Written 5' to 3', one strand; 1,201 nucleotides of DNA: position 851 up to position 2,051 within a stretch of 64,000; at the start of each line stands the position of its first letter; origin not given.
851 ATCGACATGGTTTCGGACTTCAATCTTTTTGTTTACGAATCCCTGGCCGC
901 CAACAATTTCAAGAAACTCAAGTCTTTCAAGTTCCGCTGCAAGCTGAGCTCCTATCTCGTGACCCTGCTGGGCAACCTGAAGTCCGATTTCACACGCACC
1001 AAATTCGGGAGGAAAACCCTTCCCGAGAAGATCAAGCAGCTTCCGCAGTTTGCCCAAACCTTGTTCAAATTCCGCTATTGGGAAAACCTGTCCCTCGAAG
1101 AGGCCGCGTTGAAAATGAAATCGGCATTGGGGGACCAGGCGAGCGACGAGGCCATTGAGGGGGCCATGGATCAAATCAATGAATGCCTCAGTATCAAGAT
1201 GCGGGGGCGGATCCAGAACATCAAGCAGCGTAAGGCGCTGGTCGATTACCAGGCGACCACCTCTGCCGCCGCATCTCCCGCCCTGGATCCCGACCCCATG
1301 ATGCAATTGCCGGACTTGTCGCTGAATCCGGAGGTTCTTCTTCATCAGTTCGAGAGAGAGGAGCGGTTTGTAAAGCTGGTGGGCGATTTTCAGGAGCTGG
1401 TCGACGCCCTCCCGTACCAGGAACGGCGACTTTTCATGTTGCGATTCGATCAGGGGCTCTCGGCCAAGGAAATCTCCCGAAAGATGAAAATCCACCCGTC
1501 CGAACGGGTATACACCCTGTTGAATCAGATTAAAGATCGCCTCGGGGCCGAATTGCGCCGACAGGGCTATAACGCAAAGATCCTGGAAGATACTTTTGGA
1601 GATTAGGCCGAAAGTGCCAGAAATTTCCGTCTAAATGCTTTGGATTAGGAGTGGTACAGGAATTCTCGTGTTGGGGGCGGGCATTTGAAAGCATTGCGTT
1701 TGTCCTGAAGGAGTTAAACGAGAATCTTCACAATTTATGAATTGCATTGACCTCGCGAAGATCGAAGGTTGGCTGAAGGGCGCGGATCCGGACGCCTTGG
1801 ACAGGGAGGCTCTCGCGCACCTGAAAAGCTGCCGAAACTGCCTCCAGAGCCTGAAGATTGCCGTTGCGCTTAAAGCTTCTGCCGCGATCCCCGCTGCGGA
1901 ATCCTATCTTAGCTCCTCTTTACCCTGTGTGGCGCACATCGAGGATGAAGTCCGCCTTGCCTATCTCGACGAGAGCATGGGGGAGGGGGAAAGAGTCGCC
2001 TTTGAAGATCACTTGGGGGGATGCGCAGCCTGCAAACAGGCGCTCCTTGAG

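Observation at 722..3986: ECF-like sigma factor paired with a double-ZAS (zinc-binding anti-sigma motif) anti-sigma factor fused to a BepA-like M48 protease-TPR module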

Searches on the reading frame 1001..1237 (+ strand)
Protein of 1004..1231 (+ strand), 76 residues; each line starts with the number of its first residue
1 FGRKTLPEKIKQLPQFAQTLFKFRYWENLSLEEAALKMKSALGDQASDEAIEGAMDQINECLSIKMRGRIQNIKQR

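Call 28: search_protein_families(library=pfam, proteins=[window:1004-1231:+], max_evalue=10)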
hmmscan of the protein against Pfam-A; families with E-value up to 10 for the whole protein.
window:1004-1231:+ (76 aa): 2 families
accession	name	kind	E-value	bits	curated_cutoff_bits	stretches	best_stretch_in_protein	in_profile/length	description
PF08281.18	Sigma70_r4_2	-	0.0082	16.2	25.7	1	6-38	4-36/54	Sigma-70, region 4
PF04545.22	Sigma70_r4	-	0.028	14.4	24.1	1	10-38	2-30/50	Sigma-70, region 4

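Call 79: search_solved_structures(query=A7, max_evalue=10, show_alignments=3)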
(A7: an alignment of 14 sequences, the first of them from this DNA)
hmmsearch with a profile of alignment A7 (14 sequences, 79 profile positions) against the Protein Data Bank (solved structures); distinct sequences matched with E-value up to 10: 17.
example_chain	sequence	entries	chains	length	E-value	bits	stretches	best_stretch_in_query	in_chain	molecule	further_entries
1rp3_A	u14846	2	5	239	0.14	15.4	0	9-43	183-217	RNA polymerase sigma factor SIGMA-28 (FliA) | RNA polymerase sigma factor FliA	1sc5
8z6g_B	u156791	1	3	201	0.17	15.2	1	9-65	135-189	RNA polymerase sigma factor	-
6in7_B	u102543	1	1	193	0.23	14.7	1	9-64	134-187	RNA polymerase sigma-H factor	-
4dvr_G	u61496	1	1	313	0.31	14.3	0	26-48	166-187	Envelope glycoprotein gp120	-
3hi1_G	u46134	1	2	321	0.32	14.3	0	26-48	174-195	Glycoprotein 120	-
2qad_A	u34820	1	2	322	0.32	14.3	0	26-48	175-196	Envelope glycoprotein gp160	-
1g9n_G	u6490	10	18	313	0.32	14.2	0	26-48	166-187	ENVELOPE GLYCOPROTEIN GP120 | Exterior membrane glycoprotein(GP120),Exterior membrane glycoprotein(GP120),Exterior membr | Exterior membrane glycoprotein(GP120)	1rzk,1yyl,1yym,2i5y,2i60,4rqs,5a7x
3tgq_A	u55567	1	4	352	0.39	14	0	26-48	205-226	HIV-1 YU2 gp120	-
4jzw_A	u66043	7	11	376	0.45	13.8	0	26-48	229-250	HIV-1 YU2 gp120 glycoprotein | HIV-1 YU2 gp120 | HIV-1 YU2 gp120 envelope glycoprotein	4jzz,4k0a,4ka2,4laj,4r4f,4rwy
6xgt_E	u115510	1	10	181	0.56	13.5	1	14-39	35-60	Cyanate hydratase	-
2lyx_A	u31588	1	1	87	0.78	13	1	15-43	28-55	Uncharacterized protein yqzG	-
8pz1_F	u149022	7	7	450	0.98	12.7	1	21-65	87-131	Chaperone SurA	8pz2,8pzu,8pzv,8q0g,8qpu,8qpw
2ny2_A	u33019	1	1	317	1.6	12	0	4-27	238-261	ENVELOPE GLYCOPROTEIN GP120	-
2mem_A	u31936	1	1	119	2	11.7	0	2-16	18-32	Sex comb on midleg-like protein 2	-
2pv3_A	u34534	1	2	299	2.6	11.3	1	21-65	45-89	Chaperone surA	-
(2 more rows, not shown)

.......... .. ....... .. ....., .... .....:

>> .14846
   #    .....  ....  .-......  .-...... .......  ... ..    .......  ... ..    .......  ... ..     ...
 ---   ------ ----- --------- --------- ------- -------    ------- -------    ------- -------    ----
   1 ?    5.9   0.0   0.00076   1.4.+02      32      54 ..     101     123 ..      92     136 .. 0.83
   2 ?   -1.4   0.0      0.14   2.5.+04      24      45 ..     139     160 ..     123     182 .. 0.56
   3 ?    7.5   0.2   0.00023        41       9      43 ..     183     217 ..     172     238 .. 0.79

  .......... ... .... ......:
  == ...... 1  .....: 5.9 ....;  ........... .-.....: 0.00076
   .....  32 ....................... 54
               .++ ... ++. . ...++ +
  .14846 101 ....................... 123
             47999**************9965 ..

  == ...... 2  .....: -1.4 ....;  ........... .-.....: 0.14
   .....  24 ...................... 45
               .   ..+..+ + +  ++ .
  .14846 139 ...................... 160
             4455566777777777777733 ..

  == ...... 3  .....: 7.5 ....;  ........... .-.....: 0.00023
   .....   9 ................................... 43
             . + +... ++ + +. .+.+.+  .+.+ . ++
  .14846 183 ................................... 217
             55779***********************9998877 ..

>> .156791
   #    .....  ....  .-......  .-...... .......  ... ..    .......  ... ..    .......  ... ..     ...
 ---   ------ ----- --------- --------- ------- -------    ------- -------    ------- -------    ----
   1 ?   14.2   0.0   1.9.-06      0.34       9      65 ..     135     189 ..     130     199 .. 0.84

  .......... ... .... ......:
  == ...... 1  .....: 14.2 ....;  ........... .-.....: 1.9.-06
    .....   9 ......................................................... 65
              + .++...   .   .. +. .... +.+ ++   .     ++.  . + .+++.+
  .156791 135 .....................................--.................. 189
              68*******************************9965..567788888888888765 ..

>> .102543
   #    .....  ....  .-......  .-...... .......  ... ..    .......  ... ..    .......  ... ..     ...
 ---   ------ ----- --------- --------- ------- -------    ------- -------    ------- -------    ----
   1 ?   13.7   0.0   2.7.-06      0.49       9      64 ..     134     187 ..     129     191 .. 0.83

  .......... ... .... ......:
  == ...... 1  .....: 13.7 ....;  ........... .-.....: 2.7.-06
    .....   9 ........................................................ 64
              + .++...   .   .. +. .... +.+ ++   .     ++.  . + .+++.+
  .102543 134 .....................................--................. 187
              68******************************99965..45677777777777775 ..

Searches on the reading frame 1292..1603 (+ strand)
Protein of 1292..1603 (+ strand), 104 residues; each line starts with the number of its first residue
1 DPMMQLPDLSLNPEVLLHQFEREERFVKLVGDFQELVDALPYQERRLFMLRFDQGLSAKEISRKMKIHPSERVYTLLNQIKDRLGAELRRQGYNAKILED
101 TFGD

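Call 28: search_protein_families(library=pfam, proteins=[window:1292-1603:+], max_evalue=10)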
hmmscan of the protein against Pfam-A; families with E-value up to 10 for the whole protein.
window:1292-1603:+ (104 aa): 8 families
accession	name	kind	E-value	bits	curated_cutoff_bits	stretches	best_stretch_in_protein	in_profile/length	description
PF08281.18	Sigma70_r4_2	-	7.8e-08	32.3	25.7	1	33-70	4-41/54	Sigma-70, region 4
PF04545.22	Sigma70_r4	-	6.9e-05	22.7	24.1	1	38-74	3-38/50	Sigma-70, region 4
PF13384.12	HTH_23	-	0.012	15.8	24.6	1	43-70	5-32/50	Homeodomain-like domain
PF21476.4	PF0610-like_N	-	0.018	15.7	33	1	53-80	12-38/50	PF0610-like, N-terminal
PF13936.12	HTH_38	-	0.019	15.1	27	1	42-70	7-35/44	Helix-turn-helix domain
PF07638.17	Sigma70_ECF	-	0.11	12.8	21.1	1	19-70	116-166/185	ECF sigma factor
PF13518.12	HTH_28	-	0.14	12.7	25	1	45-79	2-35/52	Helix-turn-helix domain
PF15341.11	SLX9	-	0.15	13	27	1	26-53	39-58/127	Ribosome biogenesis protein SLX9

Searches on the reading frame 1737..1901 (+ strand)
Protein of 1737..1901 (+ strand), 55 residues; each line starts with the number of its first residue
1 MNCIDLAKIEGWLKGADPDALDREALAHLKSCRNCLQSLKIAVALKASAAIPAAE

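Call 28: search_protein_families(library=pfam, proteins=[window:1737-1901:+], max_evalue=10)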
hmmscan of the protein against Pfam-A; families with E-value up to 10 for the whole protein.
window:1737-1901:+ (55 aa): 1 family
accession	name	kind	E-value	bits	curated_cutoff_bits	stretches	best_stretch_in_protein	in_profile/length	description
PF13490.11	zf-HC2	-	0.052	14.1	22.2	1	11-35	10-34/35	Putative zinc-finger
